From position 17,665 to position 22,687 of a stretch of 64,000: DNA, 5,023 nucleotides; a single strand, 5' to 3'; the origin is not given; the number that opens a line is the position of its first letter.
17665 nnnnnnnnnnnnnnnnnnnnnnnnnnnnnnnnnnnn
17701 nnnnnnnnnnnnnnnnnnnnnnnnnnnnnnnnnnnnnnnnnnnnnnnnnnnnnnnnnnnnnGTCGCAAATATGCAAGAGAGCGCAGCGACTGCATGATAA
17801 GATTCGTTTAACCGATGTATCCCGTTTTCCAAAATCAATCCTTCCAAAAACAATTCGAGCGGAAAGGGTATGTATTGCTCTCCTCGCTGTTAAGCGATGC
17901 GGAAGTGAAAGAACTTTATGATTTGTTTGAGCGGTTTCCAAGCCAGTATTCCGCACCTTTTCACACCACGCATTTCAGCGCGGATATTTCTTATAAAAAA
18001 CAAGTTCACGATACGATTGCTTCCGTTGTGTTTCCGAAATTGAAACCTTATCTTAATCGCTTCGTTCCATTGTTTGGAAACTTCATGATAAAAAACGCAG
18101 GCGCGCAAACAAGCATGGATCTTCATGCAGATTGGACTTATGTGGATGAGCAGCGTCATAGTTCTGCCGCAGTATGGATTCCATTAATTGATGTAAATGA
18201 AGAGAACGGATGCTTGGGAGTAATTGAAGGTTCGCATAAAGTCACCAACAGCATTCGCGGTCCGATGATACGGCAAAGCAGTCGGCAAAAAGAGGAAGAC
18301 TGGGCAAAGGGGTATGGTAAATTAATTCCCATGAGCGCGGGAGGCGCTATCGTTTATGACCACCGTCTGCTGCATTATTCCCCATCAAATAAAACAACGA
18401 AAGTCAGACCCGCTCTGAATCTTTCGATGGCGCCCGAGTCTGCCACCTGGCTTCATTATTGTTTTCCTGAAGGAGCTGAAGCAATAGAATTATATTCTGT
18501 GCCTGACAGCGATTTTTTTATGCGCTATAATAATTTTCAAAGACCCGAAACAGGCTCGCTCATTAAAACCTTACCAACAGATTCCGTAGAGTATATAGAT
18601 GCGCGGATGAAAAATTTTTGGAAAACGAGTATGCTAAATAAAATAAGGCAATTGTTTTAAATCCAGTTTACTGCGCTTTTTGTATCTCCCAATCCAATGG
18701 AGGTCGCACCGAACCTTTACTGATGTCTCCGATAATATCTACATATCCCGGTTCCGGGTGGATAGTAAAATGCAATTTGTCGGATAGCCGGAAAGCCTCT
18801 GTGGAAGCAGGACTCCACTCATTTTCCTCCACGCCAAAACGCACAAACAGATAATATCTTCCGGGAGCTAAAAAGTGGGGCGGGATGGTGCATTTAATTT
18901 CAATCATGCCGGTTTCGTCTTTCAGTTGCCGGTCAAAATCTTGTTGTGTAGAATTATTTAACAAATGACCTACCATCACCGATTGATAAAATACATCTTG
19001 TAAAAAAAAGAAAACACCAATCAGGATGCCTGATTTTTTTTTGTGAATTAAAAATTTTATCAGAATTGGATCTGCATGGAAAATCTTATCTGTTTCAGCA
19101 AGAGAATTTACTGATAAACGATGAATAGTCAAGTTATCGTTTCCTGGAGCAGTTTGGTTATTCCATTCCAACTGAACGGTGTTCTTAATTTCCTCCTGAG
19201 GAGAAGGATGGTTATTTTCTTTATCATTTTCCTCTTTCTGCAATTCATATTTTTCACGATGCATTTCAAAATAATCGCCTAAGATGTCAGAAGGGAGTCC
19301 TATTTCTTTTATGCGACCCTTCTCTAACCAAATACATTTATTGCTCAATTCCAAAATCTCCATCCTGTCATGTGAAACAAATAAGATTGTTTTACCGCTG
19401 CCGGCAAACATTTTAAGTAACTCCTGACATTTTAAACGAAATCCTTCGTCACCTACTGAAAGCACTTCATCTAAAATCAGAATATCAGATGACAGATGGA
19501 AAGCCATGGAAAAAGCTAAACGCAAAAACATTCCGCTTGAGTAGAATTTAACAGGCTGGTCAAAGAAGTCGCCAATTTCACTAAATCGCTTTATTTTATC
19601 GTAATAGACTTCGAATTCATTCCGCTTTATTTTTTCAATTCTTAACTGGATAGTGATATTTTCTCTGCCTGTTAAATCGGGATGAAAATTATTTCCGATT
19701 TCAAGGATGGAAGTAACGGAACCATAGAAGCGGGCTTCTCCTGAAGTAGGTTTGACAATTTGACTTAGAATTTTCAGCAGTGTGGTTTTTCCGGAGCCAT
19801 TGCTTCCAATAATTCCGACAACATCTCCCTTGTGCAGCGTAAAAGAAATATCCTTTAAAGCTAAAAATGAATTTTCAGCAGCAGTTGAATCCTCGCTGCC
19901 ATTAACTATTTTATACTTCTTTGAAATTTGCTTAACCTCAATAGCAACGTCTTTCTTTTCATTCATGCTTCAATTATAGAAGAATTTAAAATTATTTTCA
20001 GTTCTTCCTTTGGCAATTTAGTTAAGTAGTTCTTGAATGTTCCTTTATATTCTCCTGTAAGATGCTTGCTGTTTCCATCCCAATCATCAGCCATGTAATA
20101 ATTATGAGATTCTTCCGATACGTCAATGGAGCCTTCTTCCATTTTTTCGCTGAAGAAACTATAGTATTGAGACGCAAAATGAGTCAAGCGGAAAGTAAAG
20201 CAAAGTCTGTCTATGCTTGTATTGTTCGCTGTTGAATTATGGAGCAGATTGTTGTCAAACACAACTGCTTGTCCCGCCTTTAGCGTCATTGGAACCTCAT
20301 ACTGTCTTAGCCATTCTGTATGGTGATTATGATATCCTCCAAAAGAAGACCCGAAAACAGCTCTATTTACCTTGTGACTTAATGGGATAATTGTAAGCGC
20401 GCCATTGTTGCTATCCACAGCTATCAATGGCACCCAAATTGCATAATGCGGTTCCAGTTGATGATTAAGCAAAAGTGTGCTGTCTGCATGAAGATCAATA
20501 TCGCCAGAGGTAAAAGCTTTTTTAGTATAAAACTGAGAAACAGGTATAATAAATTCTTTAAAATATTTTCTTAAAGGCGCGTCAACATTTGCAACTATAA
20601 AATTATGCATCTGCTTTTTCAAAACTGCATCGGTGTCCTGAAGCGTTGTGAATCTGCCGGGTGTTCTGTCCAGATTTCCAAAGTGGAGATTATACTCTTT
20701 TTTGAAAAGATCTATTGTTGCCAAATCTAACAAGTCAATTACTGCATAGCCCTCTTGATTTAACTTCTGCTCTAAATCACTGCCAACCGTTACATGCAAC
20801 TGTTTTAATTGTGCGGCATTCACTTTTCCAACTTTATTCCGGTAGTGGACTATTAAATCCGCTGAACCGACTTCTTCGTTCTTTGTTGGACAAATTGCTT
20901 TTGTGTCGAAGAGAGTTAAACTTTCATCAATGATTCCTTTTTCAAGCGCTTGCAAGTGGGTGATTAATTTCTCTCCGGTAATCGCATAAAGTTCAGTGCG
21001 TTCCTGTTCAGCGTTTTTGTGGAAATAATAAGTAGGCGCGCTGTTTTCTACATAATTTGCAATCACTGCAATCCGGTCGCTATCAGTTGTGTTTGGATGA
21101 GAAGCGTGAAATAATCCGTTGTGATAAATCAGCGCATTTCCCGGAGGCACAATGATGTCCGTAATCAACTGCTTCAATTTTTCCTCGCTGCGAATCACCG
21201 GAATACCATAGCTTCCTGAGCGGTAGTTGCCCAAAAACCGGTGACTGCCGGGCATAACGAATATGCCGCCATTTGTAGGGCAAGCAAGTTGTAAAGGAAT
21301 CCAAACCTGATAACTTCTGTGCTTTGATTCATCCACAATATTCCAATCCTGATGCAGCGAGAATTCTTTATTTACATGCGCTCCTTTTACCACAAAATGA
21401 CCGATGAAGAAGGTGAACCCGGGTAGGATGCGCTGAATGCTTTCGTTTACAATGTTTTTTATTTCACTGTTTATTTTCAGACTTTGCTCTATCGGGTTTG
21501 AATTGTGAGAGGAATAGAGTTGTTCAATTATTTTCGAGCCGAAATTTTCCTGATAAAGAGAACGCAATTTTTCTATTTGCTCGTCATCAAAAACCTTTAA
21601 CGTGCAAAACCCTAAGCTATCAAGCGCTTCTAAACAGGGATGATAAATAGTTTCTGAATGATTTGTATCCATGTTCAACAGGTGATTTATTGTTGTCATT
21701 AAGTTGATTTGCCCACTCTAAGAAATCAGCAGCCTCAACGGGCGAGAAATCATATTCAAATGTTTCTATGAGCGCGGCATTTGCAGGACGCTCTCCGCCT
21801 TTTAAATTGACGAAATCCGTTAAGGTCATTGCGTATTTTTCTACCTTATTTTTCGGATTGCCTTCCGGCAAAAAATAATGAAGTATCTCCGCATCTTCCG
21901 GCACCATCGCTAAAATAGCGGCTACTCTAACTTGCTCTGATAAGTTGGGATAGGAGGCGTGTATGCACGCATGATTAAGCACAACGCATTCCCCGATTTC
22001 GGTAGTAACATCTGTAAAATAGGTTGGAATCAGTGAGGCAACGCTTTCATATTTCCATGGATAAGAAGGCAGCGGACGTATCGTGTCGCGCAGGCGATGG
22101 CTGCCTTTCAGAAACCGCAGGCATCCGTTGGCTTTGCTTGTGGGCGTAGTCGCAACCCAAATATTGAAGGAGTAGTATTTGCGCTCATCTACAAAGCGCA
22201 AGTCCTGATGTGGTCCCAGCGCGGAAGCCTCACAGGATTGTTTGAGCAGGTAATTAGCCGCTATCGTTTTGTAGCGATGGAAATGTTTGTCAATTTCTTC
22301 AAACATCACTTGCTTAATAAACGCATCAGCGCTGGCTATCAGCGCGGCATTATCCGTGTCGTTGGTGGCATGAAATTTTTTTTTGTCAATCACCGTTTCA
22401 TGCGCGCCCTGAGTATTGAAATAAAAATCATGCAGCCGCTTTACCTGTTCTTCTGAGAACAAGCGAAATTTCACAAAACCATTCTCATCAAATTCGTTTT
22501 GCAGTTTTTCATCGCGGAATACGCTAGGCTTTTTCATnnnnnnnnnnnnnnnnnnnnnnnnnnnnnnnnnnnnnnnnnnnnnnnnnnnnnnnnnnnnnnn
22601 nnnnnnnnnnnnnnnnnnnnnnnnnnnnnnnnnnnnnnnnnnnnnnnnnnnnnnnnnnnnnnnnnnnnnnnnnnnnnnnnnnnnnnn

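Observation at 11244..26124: Dense array of PhyH-family Fe(II)/2OG dioxygenase paralogs (12 genes and 14 domains here, plus one more gene at 41647-42570)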

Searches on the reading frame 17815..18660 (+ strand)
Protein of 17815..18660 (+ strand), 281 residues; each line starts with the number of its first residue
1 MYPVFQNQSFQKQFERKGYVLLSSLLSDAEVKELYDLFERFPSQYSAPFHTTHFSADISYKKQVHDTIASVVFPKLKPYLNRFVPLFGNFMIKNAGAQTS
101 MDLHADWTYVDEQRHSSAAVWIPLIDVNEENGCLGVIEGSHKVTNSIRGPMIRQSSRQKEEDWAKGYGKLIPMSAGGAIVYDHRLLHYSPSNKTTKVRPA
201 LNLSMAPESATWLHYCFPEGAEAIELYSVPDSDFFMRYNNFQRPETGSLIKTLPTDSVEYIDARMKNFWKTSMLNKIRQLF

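Call 3: search_protein_families(library=pfam, proteins=[window:17815-18660:+], max_evalue=0.01)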
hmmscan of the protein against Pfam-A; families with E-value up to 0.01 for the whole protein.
window:17815-18660:+ (281 aa): 1 family
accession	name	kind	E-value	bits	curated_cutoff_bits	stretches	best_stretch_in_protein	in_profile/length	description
PF05721.19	PhyH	-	4.4e-24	86.4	22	1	14-200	1-213/213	Phytanoyl-CoA dioxygenase (PhyH)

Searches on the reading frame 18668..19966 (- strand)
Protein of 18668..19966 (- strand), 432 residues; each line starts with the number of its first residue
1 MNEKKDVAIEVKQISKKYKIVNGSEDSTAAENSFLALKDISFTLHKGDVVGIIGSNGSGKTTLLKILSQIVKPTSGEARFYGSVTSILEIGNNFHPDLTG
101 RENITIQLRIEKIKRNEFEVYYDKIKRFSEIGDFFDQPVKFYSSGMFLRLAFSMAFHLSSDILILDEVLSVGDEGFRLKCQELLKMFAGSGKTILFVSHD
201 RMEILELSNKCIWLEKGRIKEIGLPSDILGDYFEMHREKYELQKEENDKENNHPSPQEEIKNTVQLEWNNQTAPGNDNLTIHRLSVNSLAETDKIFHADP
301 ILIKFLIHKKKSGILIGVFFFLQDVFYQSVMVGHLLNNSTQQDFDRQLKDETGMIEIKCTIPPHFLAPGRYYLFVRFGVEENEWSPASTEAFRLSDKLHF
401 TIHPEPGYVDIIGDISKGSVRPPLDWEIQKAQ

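Call 3: search_protein_families(library=pfam, proteins=[window:18668-19966:-], max_evalue=0.01)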
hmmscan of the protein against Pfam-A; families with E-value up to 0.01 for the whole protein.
window:18668-19966:- (432 aa): 5 families
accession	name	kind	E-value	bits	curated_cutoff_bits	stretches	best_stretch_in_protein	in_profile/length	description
PF00005.33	ABC_tran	-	1.3e-19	71.6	25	1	37-168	1-135/137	ABC transporter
PF13304.12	AAA_21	-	2.4e-05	25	27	1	50-96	2-54/304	AAA domain, putative AbiEii toxin, Type IV TA system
PF13175.12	AAA_15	-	0.00037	20.7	32.1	1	37-201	14-92/374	AAA ATPase domain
PF13555.12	AAA_29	-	0.0012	18.9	27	1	42-80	17-54/61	P-loop containing region of AAA domain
PF19993.5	DO-GTPase2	-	0.0057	16.8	27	0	49-85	2-39/226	Double-GTPase 2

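Call 24: search_protein_families(library=ncbifam, proteins=[window:18668-19966:-], max_evalue=0.001)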
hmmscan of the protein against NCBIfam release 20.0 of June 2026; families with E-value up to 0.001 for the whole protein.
window:18668-19966:- (432 aa): 180 families (the best 25 are shown)
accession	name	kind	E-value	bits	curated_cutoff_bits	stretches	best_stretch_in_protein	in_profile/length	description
NF010066.0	PRK13546.1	equivalog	1.7e-51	175.1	320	1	6-249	2-251/264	teichoic acids export ABC transporter ATP-binding subunit TagH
NF010065.0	PRK13545.1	equivalog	7.1e-50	170.2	538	1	10-249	6-251/549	teichoic acids export protein ATP-binding subunit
NF050108.1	galactan_ABC_ATP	equivalog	4.3e-43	147.3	400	1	20-232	24-240/244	galactan export ABC transporter ATP-binding subunit Wzt/RfbE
TIGR01188.1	drrA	subfamily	1.2e-27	97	312.45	1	33-258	5-246/302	daunorubicin resistance ABC transporter, ATP-binding protein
NF043075.1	MMSYN1_0197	equivalog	1.4e-24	86.7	550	1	35-230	16-222/341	spermidine/putrescine ABC transporter ATP-binding protein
NF040933.2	ABC_arch_GlcV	equivalog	5.6e-24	84.7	450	2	95-230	95-231/357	glucose ABC transporter ATP-binding protein GlcV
TIGR01186.1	proV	subfamily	1.3e-23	83.7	326.6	1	35-250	7-243/363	betaine/proline/choline family ABC transporter ATP-binding protein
NF000355.4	ribo_prot_ABC_F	equivalog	1.8e-23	83.2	380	1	36-265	17-232/499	ribosomal protection-like ABC-F family protein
TIGR00968.1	3a0106s01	subfamily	8.7e-23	81.1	342.75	1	33-229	12-219/237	sulfate ABC transporter ATP-binding protein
TIGR03265.1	PhnT2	equivalog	2.8e-22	79.4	457.7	1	32-228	15-222/353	putative 2-aminoethylphosphonate ABC transporter ATP-binding protein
NF006987.0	PRK09452.1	equivalog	3.4e-22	78.7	482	1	35-230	31-237/378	spermidine/putrescine ABC transporter ATP-binding protein PotA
TIGR04520.1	ECF_ATPase_1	equivalog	4.9e-22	78.6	315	1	10-237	2-232/269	energy-coupling factor transporter ATPase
TIGR04521.1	ECF_ATPase_2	equivalog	6.7e-22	77.9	330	2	32-82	16-66/279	energy-coupling factor transporter ATPase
NF033858.1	ABC2_perm_RbbA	equivalog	1.7e-21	75.9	1050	1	4-305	249-562/909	ribosome-associated ATPase/putative transporter RbbA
TIGR03415.1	ABC_choXWV_ATP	equivalog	2.2e-20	73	483.75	1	96-229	119-253/382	choline ABC transporter ATP-binding protein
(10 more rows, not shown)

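Call 39: search_solved_structures(query=window:18668-19966:-, max_evalue=1e-20)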
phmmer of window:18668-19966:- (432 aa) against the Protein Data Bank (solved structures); distinct sequences matched with E-value up to 1e-20: 16.
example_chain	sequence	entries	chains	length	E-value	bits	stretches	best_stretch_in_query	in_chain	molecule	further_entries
6jbh_A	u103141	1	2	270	9.2e-49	169.8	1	8-245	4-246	TarH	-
7dd0_A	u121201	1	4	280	1.2e-48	169.4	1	13-248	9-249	Teichoic acids export ATP-binding protein TagH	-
6amx_A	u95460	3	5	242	6.3e-46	160.4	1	34-236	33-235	ABC transporter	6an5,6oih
9cfl_B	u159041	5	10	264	7.1e-46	160.3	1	6-243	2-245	Teichoic acids export ATP-binding protein TagH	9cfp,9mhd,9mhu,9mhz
6m96_A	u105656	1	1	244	1.4e-45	159.2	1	34-236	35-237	ABC transporter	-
8dku_A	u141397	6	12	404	2.3e-45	158.6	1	34-237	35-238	ABC transporter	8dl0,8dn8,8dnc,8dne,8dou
7k2t_A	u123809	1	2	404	5.8e-45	157.3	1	34-237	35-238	ABC transporter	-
9qfx_C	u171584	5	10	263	7.5e-35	124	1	35-232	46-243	ABC transporter ATP-binding protein | Probable o-antigen/lipopolysaccharide transport ATP-binding protein ABC transporter RfbE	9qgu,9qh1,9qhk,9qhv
9qhw_C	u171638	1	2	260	7.5e-35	123.9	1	35-232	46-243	ABC transporter ATP-binding protein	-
9qhj_C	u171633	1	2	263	1.9e-34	122.6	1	35-232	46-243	Probable o-antigen/lipopolysaccharide transport ATP-binding protein ABC transporter RfbE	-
9qhx_C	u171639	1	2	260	1.9e-34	122.6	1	35-232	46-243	ABC transporter ATP-binding protein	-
8tsi_A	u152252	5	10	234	1.6e-25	93.2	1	38-218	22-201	ABC transporter ATP-binding protein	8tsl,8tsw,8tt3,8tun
8tsh_A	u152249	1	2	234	4.1e-25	91.9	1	38-218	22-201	ABC transporter ATP-binding protein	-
7w01_A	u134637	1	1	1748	6e-22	81.4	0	9-222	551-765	Phospholipid-transporting ATPase ABCA3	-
7w02_A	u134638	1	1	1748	3.9e-21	78.8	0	9-222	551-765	Phospholipid-transporting ATPase ABCA3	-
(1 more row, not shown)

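Call 40: find_homologous_proteins(query=window:18668-19966:-, max_evalue=1e-20)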
Query window:18668-19966:- (432 aa): 6931 proteins with E <= 1e-20 among 8000 candidates; the best 120 are listed.
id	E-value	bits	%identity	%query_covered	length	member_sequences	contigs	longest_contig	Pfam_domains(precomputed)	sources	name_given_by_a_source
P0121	5.8e-281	950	97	100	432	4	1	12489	PF00005.34,PF13304.13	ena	-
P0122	5.0e-202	690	70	100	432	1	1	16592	PF00005.34,PF13304.13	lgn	-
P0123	2.2e-200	684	69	100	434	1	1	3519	PF00005.34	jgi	jgi:lipopolysaccharide transport system ATP-binding protein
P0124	9.1e-195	666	67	100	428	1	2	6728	PF00005.34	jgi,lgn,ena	-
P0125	1.1e-190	652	66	100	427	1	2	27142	PF00005.34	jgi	-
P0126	4.5e-187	640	66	100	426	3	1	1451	PF00005.34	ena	-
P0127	4.6e-186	637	65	100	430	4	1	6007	PF00005.34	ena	-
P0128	2.3e-185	635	65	100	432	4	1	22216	PF00005.34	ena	-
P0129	9.3e-185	633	66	100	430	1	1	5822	PF00005.34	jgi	jgi:lipopolysaccharide transport system ATP-binding protein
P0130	5.8e-183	627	65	100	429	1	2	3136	PF00005.34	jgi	-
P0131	7.8e-182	623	65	99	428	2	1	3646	PF00005.34,PF13304.13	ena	-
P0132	3.0e-181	621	63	99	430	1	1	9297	PF00005.34,PF13304.13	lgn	-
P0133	1.5e-180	619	63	98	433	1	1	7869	PF00005.34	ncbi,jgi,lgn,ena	jgi:ABC-type polysaccharide/polyol phosphate transport system ATPase subunit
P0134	4.7e-180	617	63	100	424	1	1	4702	PF00005.34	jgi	jgi:lipopolysaccharide transport system ATP-binding protein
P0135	5.6e-180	617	63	100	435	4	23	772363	PF00005.34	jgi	jgi:lipopolysaccharide transport system ATP-binding protein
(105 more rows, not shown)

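Call 51: predict_structure(alignment_id=A2)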
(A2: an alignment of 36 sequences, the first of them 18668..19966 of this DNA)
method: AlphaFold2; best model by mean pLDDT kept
length: 432 residues; sequences in the alignment: 36
mean_pLDDT: 84.3   pTM: 0.68
mean pLDDT of the five models: 84.3, 83.8, 83.8, 80.7, 80.3
residues with pLDDT >= 90: 187; 70-90: 189; 50-70: 41; < 50: 15
segments of 3 or more residues with pLDDT < 50: 1-3, 27-29, 251-259
pLDDT, mean of each block of 10 residues (from residue 1): 73 93 54 87 95 92 93 96 88 89 93 93 93 94 88 89 81 80 89 89 86 95 88 80 61 44 85 88 92 88 94 86 84 86 78 93 88 87 64 78 81 60 89 82
secondary structure, 60 per line:
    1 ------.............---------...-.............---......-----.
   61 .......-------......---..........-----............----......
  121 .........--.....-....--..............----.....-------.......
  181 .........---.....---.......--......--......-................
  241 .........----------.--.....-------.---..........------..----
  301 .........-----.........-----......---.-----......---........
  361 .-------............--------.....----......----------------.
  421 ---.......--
elements in order: E7-19 E33-45 E49-54 H60-67 E75-80 E84-86 H87-93 H100-110 H115-129 H132-136 H144-157 E162-166 H174-189 E193-197 H201-207 E210-215 E218-223 H225-249 E263-267 E279-288 E301-309 E315-323 E329-334 H344-349 E353-361 E369-380 E389-393 E398-403 E424-430

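Call 54: fold_search(model_id=the predicted structure, library=pdb)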
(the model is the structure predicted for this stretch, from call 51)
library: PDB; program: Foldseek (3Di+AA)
matches with E <= 10: 1823; with E <= 0.001: 1231
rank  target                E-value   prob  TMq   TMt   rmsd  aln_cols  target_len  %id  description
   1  8dl0_C                4.5e-30  1.00  0.48  0.54  11.4       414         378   27  CryoEM structure of the nucleotide-free and open channel A.aeolicus WzmWzt transporter (released 2022-09-21)
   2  8dku_A                5.7e-30  1.00  0.51  0.56  11.9       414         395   27  CryoEM structure of the A. aeolicus WzmWzt transporter bound to the native O antigen (released 2022-09-21)
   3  8dl0_A                1.1e-29  1.00  0.49  0.55  10.6       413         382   27  CryoEM structure of the nucleotide-free and open channel A.aeolicus WzmWzt transporter (released 2022-09-21)
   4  7k2t_C                2.8e-29  1.00  0.51  0.59  10.6       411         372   26  Mg2+/ATP-bound structure of the full-length WzmWzt O antigen ABC transporter in lipid nanodiscs (released 2021-01-13)
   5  8dne_C                5.0e-29  1.00  0.51  0.59   9.9       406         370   28  CryoEM structure of the A.aeolicus WzmWzt transporter bound to ATP (released 2022-09-21)
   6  8dne_A                4.9e-28  1.00  0.51  0.58  10.2       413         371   27  CryoEM structure of the A.aeolicus WzmWzt transporter bound to ATP (released 2022-09-21)
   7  7k2t_A                4.9e-28  1.00  0.51  0.58  10.4       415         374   27  Mg2+/ATP-bound structure of the full-length WzmWzt O antigen ABC transporter in lipid nanodiscs (released 2021-01-13)
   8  9a4o_B                1.2e-26  1.00  0.50  0.41  17.9       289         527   31  Integrative model of IF2-TAGH by crosslinking MS and deep learning (released 2024-09-18)
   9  7dd0_B                1.2e-25  1.00  0.50  0.82   5.0       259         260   34  Crystal structure of the N-terminal domain of TagH from Bacillus subtilis (released 2020-12-23)
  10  9cfl_B                2.9e-25  1.00  0.50  0.79   3.9       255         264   37  Cryo-EM structure of S. aureus TarGH in complex with ATP-gamma-S (released 2025-04-23)
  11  7dd0_C                4.9e-25  1.00  0.49  0.83   7.0       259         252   33  Crystal structure of the N-terminal domain of TagH from Bacillus subtilis (released 2020-12-23)
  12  7dd0_D                1.1e-24  1.00  0.49  0.86   3.3       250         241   34  Crystal structure of the N-terminal domain of TagH from Bacillus subtilis (released 2020-12-23)
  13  7dd0_A                2.0e-24  1.00  0.49  0.85   3.1       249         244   34  Crystal structure of the N-terminal domain of TagH from Bacillus subtilis (released 2020-12-23)
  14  6m96_A                1.1e-23  1.00  0.49  0.86   2.6       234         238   37  ATP-bound conformation of the WzmWzt O antigen ABC transporter (released 2019-03-06)
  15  6an5_B                9.4e-23  1.00  0.47  0.82   3.0       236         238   37  Crystal Structure of The Nucelotide Binding Domain of an O-antigen polysaccharide ABC-transporter (released 2017-11-29)
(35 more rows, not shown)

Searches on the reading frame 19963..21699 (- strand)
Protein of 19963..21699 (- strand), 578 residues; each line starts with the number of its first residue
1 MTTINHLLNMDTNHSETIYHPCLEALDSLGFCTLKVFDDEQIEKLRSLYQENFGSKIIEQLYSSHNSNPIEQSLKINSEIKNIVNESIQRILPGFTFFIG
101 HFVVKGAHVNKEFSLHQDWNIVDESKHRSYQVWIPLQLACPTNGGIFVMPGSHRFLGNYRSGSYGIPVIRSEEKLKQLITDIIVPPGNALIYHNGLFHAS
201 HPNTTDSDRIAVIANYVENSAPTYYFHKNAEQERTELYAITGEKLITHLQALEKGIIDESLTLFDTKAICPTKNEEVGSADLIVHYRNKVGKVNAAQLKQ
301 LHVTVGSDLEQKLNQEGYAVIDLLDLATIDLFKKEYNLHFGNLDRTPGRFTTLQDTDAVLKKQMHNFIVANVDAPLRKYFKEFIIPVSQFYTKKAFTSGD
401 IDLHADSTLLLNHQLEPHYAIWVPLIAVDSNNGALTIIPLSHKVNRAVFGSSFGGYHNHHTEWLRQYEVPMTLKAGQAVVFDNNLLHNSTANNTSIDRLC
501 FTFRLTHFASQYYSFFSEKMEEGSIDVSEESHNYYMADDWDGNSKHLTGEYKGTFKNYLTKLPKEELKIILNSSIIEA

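Call 3: search_protein_families(library=pfam, proteins=[window:19963-21699:-], max_evalue=0.01)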
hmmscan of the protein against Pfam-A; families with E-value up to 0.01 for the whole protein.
window:19963-21699:- (578 aa): 2 families
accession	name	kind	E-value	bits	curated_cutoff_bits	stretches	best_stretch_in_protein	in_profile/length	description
PF05721.19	PhyH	-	1.7e-28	100.8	22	2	389-498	91-211/213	Phytanoyl-CoA dioxygenase (PhyH)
PF13759.12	2OG-FeII_Oxy_5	-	1.3e-06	29.2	27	0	461-503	58-100/101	Putative 2OG-Fe(II) oxygenase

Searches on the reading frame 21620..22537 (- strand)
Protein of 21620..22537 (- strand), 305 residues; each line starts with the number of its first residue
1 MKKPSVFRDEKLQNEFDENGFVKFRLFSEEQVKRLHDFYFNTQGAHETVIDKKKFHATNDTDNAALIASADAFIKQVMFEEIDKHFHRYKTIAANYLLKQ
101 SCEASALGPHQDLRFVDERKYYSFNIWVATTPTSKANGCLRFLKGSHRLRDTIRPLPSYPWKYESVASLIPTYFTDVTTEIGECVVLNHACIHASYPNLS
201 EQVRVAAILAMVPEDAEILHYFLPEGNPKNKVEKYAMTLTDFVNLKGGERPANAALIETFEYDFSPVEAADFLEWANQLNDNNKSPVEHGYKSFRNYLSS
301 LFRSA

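Call 3: search_protein_families(library=pfam, proteins=[window:21620-22537:-], max_evalue=0.01)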
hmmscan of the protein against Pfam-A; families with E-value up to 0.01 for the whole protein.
window:21620-22537:- (305 aa): 1 family
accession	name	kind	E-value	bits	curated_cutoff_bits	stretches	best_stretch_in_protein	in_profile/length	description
PF05721.19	PhyH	-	9.1e-17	62.5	22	1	16-205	1-212/213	Phytanoyl-CoA dioxygenase (PhyH)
